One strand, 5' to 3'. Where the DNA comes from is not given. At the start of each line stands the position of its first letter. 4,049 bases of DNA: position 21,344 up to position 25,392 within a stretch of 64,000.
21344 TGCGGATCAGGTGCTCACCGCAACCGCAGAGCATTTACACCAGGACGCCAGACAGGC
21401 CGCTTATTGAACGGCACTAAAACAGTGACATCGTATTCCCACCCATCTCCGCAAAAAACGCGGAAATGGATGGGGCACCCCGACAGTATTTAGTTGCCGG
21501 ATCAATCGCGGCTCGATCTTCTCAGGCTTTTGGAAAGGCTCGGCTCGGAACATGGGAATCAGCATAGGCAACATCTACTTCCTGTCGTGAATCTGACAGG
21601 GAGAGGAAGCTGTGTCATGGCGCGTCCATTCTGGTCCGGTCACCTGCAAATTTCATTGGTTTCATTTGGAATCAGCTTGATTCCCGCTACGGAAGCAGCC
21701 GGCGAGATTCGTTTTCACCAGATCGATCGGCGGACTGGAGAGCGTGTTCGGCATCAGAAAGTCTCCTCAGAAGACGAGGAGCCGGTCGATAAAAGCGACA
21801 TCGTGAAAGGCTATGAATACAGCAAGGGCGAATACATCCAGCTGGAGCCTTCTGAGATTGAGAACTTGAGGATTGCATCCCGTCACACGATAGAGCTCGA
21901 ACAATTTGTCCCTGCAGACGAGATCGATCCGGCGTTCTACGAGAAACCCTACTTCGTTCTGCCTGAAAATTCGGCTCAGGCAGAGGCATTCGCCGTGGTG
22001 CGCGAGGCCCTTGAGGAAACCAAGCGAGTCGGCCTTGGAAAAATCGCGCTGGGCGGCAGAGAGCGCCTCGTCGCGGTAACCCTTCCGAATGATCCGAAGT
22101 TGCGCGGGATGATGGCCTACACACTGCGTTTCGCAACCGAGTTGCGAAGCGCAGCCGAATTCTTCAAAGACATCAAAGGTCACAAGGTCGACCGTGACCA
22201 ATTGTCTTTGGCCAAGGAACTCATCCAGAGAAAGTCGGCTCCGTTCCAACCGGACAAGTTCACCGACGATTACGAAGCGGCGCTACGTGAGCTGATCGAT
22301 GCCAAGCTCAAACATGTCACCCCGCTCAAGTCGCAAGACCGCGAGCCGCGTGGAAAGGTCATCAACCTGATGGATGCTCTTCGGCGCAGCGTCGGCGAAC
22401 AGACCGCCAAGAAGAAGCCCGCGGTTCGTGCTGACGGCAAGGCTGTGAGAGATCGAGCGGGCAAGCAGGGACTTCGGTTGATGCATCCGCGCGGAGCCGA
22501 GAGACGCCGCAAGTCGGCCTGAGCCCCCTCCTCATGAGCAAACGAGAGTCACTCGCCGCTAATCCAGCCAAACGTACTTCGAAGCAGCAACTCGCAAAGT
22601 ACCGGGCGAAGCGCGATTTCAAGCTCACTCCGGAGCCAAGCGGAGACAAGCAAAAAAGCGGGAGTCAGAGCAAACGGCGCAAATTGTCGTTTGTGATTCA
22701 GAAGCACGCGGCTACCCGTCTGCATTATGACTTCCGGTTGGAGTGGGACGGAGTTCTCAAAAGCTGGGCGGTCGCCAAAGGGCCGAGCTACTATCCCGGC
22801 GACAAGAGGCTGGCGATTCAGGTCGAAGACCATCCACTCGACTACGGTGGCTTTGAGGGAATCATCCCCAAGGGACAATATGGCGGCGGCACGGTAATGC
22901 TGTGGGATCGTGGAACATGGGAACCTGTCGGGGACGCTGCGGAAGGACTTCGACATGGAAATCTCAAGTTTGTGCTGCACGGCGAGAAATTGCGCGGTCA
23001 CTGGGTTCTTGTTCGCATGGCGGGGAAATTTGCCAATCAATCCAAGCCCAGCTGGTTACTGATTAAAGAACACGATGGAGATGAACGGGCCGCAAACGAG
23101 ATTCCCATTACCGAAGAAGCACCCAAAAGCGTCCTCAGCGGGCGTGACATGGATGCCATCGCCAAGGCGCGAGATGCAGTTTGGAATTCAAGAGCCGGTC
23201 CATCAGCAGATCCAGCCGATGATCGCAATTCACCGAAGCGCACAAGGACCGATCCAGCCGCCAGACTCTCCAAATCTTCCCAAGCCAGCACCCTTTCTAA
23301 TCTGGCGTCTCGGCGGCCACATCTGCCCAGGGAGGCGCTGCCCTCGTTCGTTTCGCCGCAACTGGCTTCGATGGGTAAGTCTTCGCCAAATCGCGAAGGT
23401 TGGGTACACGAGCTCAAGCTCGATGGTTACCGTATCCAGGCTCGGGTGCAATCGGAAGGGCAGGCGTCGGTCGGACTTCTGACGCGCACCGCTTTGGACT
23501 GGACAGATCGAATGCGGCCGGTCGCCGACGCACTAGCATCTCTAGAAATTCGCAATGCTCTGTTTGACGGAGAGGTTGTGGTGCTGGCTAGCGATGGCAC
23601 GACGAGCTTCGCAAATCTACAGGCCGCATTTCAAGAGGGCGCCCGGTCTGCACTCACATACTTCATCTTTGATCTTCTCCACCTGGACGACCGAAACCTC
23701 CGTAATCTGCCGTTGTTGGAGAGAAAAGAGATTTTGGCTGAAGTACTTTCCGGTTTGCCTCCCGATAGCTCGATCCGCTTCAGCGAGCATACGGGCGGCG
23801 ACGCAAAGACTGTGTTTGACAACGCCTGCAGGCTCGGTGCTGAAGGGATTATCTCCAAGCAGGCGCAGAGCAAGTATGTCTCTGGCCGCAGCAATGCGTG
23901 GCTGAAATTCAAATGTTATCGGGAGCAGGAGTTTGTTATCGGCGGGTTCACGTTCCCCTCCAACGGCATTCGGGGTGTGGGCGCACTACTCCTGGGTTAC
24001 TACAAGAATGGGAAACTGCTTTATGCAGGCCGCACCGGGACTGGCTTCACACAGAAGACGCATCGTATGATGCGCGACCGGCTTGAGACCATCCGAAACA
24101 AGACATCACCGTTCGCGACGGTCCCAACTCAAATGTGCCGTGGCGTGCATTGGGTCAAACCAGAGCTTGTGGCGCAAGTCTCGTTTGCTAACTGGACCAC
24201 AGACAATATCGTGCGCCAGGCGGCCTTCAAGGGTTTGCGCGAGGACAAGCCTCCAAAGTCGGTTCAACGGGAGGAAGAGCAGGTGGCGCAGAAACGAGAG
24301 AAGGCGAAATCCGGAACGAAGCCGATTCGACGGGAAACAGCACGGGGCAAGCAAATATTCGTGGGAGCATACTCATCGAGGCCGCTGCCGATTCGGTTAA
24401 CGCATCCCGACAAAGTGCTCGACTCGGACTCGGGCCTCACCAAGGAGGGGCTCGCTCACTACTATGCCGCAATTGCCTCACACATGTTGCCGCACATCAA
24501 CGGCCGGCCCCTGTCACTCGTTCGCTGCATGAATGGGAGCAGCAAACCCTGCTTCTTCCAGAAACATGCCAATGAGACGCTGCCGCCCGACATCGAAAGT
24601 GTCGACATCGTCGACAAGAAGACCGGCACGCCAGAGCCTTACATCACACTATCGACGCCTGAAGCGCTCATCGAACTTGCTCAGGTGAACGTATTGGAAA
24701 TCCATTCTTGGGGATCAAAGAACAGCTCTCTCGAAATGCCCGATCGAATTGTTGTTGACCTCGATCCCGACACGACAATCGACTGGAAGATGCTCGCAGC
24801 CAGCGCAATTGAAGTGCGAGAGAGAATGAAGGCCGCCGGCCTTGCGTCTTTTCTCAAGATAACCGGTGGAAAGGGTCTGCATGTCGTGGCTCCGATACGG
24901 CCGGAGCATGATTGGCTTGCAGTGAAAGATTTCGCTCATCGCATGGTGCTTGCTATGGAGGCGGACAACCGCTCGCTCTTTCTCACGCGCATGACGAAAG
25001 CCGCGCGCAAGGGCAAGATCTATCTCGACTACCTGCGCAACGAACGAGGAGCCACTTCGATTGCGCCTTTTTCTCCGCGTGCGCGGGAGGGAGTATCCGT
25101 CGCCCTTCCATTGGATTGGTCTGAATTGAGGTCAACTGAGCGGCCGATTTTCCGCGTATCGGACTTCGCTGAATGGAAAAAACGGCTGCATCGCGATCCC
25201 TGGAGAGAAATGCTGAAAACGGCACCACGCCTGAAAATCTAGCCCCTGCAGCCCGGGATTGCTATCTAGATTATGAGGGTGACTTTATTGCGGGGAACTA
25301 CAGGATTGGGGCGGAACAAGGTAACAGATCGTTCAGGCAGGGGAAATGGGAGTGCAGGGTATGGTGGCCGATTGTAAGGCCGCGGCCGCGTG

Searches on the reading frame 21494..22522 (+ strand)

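Call 65: search_protein_families(library=pfam, proteins=[window:21494-22522:+], max_evalue=0.0001)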
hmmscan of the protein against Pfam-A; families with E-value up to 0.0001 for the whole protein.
window:21494-22522:+ (342 aa): 1 family
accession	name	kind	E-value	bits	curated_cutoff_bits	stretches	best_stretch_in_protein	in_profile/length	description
PF02735.22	Ku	-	6.1e-49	166.9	25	1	53-238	2-189/190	Ku70/Ku80 beta-barrel domain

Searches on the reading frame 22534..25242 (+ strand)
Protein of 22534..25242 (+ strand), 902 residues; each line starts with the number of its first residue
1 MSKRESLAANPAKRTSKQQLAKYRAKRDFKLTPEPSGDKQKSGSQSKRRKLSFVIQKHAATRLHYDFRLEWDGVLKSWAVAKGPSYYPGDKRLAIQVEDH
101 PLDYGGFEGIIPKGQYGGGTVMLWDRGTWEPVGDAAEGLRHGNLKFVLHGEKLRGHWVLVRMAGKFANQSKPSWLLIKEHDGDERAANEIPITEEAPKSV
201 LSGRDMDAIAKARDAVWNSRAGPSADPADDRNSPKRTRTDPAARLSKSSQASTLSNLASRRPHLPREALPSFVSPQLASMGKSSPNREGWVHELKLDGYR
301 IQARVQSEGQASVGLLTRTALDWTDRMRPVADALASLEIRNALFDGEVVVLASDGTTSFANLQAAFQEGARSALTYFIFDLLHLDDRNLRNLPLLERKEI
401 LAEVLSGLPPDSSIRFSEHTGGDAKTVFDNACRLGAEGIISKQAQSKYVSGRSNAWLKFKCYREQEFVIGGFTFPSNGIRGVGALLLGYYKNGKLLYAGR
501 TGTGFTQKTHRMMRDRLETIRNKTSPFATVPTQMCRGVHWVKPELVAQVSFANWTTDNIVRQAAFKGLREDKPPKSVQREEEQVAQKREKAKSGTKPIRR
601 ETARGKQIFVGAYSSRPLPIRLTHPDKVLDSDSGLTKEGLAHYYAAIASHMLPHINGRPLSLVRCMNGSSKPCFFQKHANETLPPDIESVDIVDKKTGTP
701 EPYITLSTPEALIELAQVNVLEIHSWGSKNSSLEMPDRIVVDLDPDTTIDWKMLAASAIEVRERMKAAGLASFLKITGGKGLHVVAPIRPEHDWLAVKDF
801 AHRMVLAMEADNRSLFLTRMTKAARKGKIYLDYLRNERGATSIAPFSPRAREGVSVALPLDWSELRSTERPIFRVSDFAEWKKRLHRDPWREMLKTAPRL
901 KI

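Call 65: search_protein_families(library=pfam, proteins=[window:22534-25242:+], max_evalue=0.0001)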
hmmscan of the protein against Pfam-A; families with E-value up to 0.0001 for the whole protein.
window:22534-25242:+ (902 aa): 4 families
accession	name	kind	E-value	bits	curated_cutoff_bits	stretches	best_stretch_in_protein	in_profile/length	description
PF21686.3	LigD_Prim-Pol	-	3.8e-81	272.9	27.4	1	636-890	1-254/254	LigD, primase-polymerase domain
PF13298.12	LigD_N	-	2.1e-44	150.5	31.1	1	56-161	1-107/107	DNA Ligase D 3'-phosphoesterase domain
PF04679.21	DNA_ligase_A_C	-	4.7e-28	97.9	27.5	1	481-572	4-94/94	ATP dependent DNA ligase C terminal region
PF01068.26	DNA_ligase_A_M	-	3e-22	79.7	26.2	1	287-460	19-204/204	ATP dependent DNA ligase domain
